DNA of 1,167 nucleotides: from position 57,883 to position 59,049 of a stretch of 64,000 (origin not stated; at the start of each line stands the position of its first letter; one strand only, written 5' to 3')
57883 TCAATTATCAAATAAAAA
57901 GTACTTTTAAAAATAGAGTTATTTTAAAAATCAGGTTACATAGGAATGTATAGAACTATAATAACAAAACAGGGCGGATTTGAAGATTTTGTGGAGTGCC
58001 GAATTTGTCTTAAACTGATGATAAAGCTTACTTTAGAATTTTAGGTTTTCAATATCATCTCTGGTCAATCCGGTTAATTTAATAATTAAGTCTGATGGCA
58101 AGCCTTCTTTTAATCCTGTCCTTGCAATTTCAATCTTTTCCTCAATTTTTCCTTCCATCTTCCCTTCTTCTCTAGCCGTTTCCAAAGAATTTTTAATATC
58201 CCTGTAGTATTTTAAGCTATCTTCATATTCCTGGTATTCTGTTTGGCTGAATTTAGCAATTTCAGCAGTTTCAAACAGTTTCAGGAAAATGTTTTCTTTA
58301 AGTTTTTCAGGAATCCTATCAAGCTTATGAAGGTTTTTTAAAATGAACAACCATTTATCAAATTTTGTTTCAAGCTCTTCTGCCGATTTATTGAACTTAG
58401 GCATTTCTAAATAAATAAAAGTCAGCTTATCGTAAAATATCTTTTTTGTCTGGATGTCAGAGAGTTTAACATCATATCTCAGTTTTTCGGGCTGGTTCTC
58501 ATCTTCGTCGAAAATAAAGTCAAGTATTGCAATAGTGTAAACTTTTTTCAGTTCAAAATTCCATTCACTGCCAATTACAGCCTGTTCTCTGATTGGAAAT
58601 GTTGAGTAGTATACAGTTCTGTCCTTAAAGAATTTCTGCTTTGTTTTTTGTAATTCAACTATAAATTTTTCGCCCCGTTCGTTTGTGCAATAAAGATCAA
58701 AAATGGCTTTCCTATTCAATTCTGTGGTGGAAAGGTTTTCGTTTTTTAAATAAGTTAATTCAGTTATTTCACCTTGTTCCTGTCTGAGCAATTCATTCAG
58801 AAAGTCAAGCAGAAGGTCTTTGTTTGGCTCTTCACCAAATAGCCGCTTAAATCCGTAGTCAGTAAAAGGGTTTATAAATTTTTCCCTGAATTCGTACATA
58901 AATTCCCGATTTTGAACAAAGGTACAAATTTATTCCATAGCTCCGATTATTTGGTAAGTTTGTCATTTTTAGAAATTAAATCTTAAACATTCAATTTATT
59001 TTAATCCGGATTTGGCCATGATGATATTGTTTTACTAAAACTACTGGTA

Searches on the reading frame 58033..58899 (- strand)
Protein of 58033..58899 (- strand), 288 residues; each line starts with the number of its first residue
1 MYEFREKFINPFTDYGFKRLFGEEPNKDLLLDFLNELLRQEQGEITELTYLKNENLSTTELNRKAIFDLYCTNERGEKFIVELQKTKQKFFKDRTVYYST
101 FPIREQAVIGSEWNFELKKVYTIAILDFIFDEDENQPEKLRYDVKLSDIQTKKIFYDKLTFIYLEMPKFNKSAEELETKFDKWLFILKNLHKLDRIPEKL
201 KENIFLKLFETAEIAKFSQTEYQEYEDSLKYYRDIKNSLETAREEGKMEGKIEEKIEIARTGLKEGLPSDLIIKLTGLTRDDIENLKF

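Call 53: search_protein_families(library=pfam, proteins=[window:58033-58899:-], max_evalue=0.001)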
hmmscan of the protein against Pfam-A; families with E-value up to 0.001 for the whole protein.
window:58033-58899:- (288 aa): 1 family
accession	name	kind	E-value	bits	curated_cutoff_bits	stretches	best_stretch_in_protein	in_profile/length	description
PF12784.13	PDDEXK_2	-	3.9e-77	259.5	27.4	1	11-242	1-229/229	PD-(D/E)XK nuclease family transposase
